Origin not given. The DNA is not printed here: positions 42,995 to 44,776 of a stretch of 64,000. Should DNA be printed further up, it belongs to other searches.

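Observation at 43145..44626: Novel domain architecture: DUF4365-like nuclease fold + ~18 pentapeptide repeats + C-terminal beta-sandwich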

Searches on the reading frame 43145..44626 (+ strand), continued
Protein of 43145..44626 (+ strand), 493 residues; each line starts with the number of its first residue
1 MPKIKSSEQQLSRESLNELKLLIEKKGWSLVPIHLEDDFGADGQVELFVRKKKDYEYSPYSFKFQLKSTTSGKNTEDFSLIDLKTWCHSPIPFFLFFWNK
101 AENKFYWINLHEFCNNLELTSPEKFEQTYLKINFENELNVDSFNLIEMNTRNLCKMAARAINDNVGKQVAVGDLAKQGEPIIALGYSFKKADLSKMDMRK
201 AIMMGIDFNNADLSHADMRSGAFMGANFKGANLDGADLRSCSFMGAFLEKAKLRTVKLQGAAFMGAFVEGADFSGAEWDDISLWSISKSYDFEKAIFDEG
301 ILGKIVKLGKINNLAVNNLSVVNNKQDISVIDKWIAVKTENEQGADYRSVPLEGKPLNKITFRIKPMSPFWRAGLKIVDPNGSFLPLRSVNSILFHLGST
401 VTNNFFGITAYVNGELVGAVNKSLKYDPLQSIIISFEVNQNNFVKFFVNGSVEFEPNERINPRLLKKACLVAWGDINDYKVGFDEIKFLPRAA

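Call 28: fold_search(model_id=the predicted structure, library=pdb)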
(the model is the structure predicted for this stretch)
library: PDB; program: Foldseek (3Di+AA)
matches with E <= 10: 1629; with E <= 0.001: 529
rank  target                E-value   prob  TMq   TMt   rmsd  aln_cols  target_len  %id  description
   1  4yc5                  1.3e-08  1.00  0.15  0.28   9.7       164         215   22  Beta1 synthetic solenoid protein (released 2016-03-09)
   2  4yei_A                3.3e-08  1.00  0.16  0.29   7.0       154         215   21  Beta1mut synthetic solenoid protein (released 2016-03-09)
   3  5dqa_C                3.9e-08  1.00  0.16  0.32   6.8       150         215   25  t3284 loop variant of beta1 (released 2016-08-31)
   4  5di5                  4.1e-08  1.00  0.15  0.30   7.9       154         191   24  beta1 t801 loop variant in P3221 (released 2016-08-31)
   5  5dns_B                5.1e-08  1.00  0.21  0.47   5.8       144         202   26  t1428 loop variant in P3221 (released 2016-09-28)
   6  4ycq                  8.0e-08  1.00  0.16  0.36   7.9       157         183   24  Beta1 synthetic solenoid protein (released 2016-03-09)
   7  5dqa_A                8.0e-08  1.00  0.11  0.23  11.3       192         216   19  t3284 loop variant of beta1 (released 2016-08-31)
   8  5dns_A                1.1e-07  1.00  0.17  0.34   8.8       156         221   23  t1428 loop variant in P3221 (released 2016-09-28)
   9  2g0y                  1.5e-07  1.00  0.14  0.44   6.8       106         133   29  Crystal Structure of a Lumenal Pentapeptide Repeat Protein from Cyanothece sp 51142 at 2.3 Angstrom Resolution. Tetragon (released 2006-11-07)
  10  3d6e_A                2.1e-07  1.00  0.23  0.54   5.7       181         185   12  Crystal structure of the engineered 1,3-1,4-beta-glucanase protein from Bacillus licheniformis (released 2009-05-19)
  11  6zt4_A                3.0e-07  1.00  0.12  0.33   9.9       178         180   16  Pentapeptide repeat protein MfpA from Mycobacterium smegmatis (released 2021-03-03)
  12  3wvj_A                3.4e-07  1.00  0.22  0.43   8.3       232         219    9  The crystal structure of native glycosidic hydrolase (released 2015-06-24)
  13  2bm4_B                4.0e-07  1.00  0.13  0.33  12.0       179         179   18  The Structure of MfpA (Rv3361c, C2 Crystal form). The Pentapeptide Repeat Protein from Mycobacterium tuberculosis Fold (released 2005-06-07)
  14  2bm6                  4.7e-07  1.00  0.12  0.33  10.8       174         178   17  The Structure of MfpA (Rv3361c, C2221 Crystal form). The Pentapeptide Repeat Protein from Mycobacterium tuberculosis Fol (released 2005-06-07)
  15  5dra                  4.7e-07  1.00  0.12  0.26  11.2       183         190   19  t3284 loop variant of beta1 (released 2016-08-31)
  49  2f3l                  2.7e-06  1.00  0.22  0.78   3.6       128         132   26  Crystal Structure of a Lumenal Rfr-domain protein (Contig83.1_1_243_746) from Cyanothece sp. 51142 at 2.1 Angstrom resol (released 2006-11-07)
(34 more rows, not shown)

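Call 49: search_protein_families(library=padloc, proteins=[L006:3124-4140:+, L008:90-1145:-, L010:62-919:+, L010:1044-1631:+, L010:3177-3686:+], max_evalue=0.001)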
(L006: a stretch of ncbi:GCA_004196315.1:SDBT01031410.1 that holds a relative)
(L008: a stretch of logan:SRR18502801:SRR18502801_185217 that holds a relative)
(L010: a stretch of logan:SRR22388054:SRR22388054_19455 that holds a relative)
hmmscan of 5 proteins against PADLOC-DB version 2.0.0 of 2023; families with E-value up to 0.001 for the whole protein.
L006:3124-4140:+ (339 aa): 6 families
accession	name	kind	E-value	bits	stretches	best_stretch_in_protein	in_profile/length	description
PDLC04093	SIR2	-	3.6e-05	20.9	0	2-181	22-215/395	-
PDLC02414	Aga_SIR2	-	8.9e-05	19.9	1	115-183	100-177/313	-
PDLC04094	SIR2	-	9e-05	19.8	0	4-181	23-211/399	-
PDLC02408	Aga_SIR2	-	0.00012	19.3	0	128-183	142-206/343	Class II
PDLC04089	SIR2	-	0.00013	19.4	0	2-183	17-184/336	-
PDLC04087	SIR2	-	0.00025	18.1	0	57-157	55-156/343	-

L008:90-1145:- (351 aa): 5 families
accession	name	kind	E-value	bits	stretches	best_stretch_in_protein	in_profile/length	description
PDLC02414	Aga_SIR2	-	6.6e-09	33.5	1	118-196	104-187/313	-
PDLC02408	Aga_SIR2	-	2.6e-06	24.8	0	135-194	151-214/343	Class II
PDLC04094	SIR2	-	4.4e-05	20.8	0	107-196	123-223/399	-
PDLC02419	Aga_SIR2-PNTD1-PNTD2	-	0.00015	18.7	0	133-196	122-183/558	Class I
PDLC04087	SIR2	-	0.00034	17.6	0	117-194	117-207/343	-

L010:62-919:+ (286 aa): 0 families

L010:1044-1631:+ (196 aa): 0 families

L010:3177-3686:+ (170 aa): 0 families

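Call 50: search_protein_families(library=pfam, proteins=[L010:62-919:+, L010:1044-1631:+, L010:3177-3686:+], max_evalue=0.001)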
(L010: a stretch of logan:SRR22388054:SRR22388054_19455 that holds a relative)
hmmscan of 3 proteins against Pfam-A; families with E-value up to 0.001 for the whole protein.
L010:62-919:+ (286 aa): 1 family
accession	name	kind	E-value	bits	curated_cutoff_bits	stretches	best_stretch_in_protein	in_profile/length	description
PF18928.5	DUF5677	-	5.7e-10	39.9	27.1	1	46-218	6-160/166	Family of unknown function (DUF5677)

L010:1044-1631:+ (196 aa): 0 families

L010:3177-3686:+ (170 aa): 0 families

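Call 69: find_encoding_contigs(protein=P0011, flank=8000, max_places=3)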
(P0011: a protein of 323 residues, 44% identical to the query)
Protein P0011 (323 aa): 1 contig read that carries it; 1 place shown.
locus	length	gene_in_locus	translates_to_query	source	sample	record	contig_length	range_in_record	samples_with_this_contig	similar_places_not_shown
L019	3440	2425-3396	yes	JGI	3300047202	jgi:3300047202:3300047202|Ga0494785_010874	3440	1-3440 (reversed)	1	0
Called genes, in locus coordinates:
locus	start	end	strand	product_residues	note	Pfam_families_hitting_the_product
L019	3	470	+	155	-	?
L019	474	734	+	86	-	-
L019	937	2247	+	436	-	-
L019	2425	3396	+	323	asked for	PF14280:DUF4365, PF13576:Pentapeptide_3 (faint), PF13599:Pentapeptide_4, PF00805:Pentapeptide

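Call 82: search_protein_families(library=phrogs, proteins=[window:43145-44623:+, P0014], max_evalue=0.01)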
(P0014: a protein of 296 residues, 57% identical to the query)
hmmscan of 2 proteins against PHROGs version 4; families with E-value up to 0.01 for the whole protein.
window:43145-44623:+ (493 aa): 6 families
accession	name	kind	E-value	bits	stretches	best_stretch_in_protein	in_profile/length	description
phrog_923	-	unknown function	9.5e-14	51.1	1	186-304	802-889/990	-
phrog_7713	-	unknown function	6.6e-13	49.3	2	230-276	29-75/103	-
phrog_12514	-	unknown function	1.7e-11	45.1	1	187-327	140-260/287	-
phrog_15350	-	unknown function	1.9e-11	44.5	1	188-280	146-243/494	-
phrog_31265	-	unknown function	1.3e-10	42.7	1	191-282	34-125/264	-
phrog_30240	-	unknown function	1.3e-07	31.8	1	187-275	169-252/438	-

P0014 (296 aa): 0 families

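Call 83: search_dna_similar(query=window:43145-44623:+, collection=phages, mode=protein, max_evalue=0.001, max_rows=15)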
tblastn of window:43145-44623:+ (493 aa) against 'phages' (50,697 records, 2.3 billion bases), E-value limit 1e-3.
Records with a match: 347; places in all: 789; records where one place covers at least 80% of the query: 0.
Best place of each record, by identity: <60% 347.
By first word of the organism name: Mycobacterium 109; Rheinheimera 109; Staphylococcus 26; Listeria 24; Salmonella 15; Ralstonia 12; Acinetobacter 8; Microcystis 7; Caulobacter 7; Edwardsiella 5; and 16 more.
By host as written in the record: Rheinheimera sp. BAL341 109; Mycobacterium smegmatis mc2 155 80; Listeria monocytogenes 20; - 15; Mycobacterium smegmatis mc#155 11; Mycobacterium smegmatis mc2155 8; Mycobacterium sp. 6; Caulobacter vibrioides CB15 5; and 54 more.
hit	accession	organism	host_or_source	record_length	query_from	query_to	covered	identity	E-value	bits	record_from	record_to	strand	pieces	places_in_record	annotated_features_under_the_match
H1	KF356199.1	Microcystis phage MaMV-DC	Microcystis aeruginosa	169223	185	391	42%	31.6%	3e-8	119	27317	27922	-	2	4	pentapeptide repeats family protein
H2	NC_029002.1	Microcystis phage MaMV-DC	Microcystis aeruginosa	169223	185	391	42%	31.6%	3e-8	119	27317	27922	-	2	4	pentapeptide repeats family protein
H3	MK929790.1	Caulobacter phage RW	Caulobacter vibrioides CB15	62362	188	368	37%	32.1%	4e-12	75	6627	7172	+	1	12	pentapeptide repeat family protein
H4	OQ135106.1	Caulobacter phage RLK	Caulobacter vibrioides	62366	188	368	37%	32.1%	4e-12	75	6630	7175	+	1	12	RLK_gp016: pentapeptide repeat family protein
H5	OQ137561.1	Caulobacter phage KcrB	Caulobacter vibrioides CB15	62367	188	368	37%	32.1%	4e-12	75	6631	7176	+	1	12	KcrB_gp016: pentapeptide repeat family protein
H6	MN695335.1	Synechococcus phage B23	Synechoccus sp.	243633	207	392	38%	26.6%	1e-7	61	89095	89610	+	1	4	pentapeptide repeat family protein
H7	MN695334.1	Synechococcus phage B3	Synechoccus sp.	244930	207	392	38%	26.6%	1e-7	61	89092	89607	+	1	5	pentapeptide repeat family protein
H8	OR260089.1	Caulobacter phage GB2A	Caulobacter vibrioides CB15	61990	157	277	25%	38.8%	1e-11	74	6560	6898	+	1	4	pentapeptide repeat family protein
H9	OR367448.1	Ralstonia phage BOESR1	Ralstonia pseudosolanacearum (NCPPB ...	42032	185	295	23%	41.0%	7e-12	74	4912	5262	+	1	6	hypothetical protein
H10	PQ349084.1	Listeria phage LMLPA3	Listeria monocytogenes ICDC-LM1063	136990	187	357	35%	26.0%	5e-4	49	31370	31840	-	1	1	hypothetical protein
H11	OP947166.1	Thiohalocapsa phage LS06-2018-MD04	-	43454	211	358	30%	29.9%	1e-4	51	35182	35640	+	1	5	RNA-binding protein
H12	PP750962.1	Mycobacterium Phage Xandras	Mycobacterium smegmatis mc2 155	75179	166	287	25%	35.4%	4e-9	65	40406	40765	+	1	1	58: pentapeptide repeat protein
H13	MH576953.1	Mycobacterium phage Hopey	Mycobacterium smegmatis mc2155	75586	166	287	25%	35.4%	5e-9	65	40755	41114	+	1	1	58: pentapeptide repeat protein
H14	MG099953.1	Mycobacterium phage Youngblood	Mycobacterium smegmatis mc2 155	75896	166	287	25%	35.4%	5e-9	65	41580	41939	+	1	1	pentapeptide repeat protein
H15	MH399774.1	Mycobacterium phage DoctorDiddles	Mycobacterium smegmatis mc2 155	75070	166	287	25%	35.4%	5e-9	65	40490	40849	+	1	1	58: pentapeptide repeat protein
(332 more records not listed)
